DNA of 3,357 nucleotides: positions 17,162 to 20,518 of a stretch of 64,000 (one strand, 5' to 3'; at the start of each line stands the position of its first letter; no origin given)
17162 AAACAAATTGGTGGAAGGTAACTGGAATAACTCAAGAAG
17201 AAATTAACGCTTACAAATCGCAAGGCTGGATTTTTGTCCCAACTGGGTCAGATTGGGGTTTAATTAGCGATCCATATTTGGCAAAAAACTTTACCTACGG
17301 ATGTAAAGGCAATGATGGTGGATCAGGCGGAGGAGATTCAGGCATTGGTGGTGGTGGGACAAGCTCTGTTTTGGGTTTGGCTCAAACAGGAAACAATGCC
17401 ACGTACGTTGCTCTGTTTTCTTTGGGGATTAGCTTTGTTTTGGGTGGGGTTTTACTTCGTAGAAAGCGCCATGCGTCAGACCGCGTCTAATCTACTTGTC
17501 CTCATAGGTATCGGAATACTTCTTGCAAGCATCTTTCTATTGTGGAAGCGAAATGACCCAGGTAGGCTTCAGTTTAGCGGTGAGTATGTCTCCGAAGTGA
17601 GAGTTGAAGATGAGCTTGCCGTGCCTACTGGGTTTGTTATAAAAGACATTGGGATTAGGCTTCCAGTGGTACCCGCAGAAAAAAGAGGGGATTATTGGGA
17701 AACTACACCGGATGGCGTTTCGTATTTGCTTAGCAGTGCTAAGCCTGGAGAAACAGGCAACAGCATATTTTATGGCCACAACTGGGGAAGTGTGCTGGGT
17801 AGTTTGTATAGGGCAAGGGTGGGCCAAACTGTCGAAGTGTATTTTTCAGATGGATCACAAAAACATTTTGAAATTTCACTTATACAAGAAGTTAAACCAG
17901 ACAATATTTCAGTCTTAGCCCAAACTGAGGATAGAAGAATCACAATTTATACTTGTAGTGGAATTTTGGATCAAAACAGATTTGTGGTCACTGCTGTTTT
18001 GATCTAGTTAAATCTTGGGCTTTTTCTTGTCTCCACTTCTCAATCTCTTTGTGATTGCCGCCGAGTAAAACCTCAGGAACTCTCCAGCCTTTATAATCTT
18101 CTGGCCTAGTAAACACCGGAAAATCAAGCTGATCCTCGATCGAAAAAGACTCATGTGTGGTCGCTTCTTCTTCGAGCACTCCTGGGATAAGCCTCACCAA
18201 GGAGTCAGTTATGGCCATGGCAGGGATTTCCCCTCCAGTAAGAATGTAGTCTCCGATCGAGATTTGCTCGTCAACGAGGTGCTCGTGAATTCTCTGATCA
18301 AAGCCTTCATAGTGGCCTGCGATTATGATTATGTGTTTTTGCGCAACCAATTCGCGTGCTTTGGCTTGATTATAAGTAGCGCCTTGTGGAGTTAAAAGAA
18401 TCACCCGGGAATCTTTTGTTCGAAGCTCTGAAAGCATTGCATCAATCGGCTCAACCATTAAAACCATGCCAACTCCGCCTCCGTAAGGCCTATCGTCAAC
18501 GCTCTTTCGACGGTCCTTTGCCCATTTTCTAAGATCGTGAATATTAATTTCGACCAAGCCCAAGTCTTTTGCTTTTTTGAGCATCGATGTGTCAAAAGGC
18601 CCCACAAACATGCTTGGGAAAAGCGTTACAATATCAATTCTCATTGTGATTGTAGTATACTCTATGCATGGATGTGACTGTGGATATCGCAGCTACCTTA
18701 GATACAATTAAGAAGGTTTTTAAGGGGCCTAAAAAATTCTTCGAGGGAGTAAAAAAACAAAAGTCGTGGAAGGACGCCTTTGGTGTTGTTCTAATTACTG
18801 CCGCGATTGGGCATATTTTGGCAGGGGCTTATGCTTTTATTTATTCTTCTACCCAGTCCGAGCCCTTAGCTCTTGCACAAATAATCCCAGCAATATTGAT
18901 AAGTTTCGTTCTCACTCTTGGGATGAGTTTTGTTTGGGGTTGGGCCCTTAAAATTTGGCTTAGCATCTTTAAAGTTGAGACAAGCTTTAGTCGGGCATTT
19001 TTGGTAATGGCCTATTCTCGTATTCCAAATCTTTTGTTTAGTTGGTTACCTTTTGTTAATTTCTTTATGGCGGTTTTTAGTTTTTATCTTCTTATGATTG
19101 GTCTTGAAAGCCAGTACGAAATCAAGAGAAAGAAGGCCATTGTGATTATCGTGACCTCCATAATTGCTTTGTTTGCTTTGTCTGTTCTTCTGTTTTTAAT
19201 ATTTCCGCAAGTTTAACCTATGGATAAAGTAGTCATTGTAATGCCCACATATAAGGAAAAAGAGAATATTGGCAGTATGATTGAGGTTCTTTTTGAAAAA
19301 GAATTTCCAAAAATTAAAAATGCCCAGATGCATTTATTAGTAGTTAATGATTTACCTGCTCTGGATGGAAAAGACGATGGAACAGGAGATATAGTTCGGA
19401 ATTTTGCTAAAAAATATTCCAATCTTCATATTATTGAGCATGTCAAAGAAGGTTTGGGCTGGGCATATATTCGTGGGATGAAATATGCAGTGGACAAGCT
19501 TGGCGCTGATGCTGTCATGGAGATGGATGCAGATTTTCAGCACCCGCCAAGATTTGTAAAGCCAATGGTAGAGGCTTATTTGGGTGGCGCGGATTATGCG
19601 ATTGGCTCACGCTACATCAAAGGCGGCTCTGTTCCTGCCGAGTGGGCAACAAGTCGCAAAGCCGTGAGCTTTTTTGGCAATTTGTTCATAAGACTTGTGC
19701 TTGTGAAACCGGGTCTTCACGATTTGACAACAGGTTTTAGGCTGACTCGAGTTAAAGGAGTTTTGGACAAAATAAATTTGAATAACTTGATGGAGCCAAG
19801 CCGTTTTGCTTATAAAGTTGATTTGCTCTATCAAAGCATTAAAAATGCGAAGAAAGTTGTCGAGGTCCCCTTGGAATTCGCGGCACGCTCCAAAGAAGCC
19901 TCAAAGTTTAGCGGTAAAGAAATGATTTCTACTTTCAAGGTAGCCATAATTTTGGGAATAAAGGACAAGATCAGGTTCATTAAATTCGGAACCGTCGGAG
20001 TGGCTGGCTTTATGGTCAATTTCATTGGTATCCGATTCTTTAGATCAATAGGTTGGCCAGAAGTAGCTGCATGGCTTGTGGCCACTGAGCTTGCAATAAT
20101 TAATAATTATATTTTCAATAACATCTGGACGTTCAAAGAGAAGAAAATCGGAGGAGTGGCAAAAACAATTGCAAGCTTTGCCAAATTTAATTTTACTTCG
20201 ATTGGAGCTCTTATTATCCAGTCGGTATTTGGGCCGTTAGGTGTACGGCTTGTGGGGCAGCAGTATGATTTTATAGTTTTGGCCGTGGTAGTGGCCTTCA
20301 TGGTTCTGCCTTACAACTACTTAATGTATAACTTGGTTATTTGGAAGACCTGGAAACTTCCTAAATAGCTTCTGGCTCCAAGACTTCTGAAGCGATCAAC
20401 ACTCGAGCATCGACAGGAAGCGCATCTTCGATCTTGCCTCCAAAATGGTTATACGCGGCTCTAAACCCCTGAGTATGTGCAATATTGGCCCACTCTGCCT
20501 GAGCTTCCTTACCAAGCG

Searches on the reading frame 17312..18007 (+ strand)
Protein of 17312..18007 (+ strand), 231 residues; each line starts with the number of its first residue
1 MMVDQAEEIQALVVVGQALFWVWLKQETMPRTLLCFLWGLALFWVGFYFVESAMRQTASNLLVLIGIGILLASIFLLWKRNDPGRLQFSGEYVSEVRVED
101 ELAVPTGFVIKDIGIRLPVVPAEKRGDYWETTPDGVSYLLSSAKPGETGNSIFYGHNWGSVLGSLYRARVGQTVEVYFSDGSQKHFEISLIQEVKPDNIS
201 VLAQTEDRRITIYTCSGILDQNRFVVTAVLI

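Call 7: search_protein_families(library=pfam, proteins=[window:17312-18007:+], max_evalue=0.01)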
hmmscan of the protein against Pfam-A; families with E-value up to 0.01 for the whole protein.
window:17312-18007:+ (231 aa): 2 families
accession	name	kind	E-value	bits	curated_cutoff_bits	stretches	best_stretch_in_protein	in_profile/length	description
PF04203.18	Sortase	-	2.3e-19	69.8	26.6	1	110-230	3-124/125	Sortase domain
PF20154.4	LNT_N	-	0.0031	18.2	27.1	1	11-78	16-86/159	Apolipoprotein N-acyltransferase N-terminal domain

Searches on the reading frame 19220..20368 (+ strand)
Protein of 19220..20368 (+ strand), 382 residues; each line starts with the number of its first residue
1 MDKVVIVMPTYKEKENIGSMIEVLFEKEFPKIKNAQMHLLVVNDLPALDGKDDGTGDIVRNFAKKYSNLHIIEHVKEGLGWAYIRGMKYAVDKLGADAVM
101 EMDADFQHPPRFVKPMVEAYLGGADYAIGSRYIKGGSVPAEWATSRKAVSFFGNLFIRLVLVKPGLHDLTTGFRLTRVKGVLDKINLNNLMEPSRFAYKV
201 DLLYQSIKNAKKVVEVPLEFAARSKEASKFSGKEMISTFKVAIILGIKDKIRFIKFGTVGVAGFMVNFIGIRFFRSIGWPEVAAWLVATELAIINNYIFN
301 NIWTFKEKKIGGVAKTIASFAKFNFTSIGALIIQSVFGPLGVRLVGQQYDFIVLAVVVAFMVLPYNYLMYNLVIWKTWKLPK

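Call 8: search_protein_families(library=pfam, proteins=[window:19220-20368:+], max_evalue=0.01)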
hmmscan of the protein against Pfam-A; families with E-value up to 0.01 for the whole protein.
window:19220-20368:+ (382 aa): 2 families
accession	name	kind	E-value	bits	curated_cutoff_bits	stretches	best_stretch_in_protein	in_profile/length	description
PF00535.33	Glycos_transf_2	-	4.3e-20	72.7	23.3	1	6-179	2-162/168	Glycosyl transferase family 2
PF04138.20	GtrA_DPMS_TM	-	2.3e-14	54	26.1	1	255-375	1-117/117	GtrA/DPMS, transmembrane domain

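Call 33: search_protein_families(library=ncbifam, proteins=[window:19220-20368:+], max_evalue=0.001)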
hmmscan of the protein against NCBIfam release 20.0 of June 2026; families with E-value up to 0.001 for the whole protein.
window:19220-20368:+ (382 aa): 7 families
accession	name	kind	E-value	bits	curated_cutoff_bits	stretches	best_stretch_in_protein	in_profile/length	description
NF047588.1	GlcsyltransPgfSStrep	equivalog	6.4e-16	58.4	500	1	3-281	2-256/308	glycosyltransferase PgfS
TIGR04182.1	glyco_TIGR04182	equivalog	8.1e-09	35.3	325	1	3-230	1-201/293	S-layer glycoprotein N-glycosyltransferase AglJ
NF058614.1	PPMAGASynPpgS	equivalog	1.6e-07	31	370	1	4-222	2-198/226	polyprenyl-phospho-N-acetylgalactosaminyl synthase PpgS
TIGR03469.1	HpnB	hypoth_equivalog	9.4e-07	28.2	379.25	1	3-119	45-159/386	hopene-associated glycosyltransferase HpnB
TIGR03937.1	PgaC_IcaA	equivalog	1.6e-06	27.4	422.3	1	2-117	45-147/407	poly-beta-1,6-N-acetyl-D-glucosamine synthase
NF007986.1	PRK10714.1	equivalog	1.5e-05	24.2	529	1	2-294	6-275/316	undecaprenyl-phosphate 4-deoxy-4-formamido-L-arabinose transferase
NF007482.0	PRK10073.1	equivalog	0.00035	19.7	423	1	3-93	7-87/334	glycosyltransferase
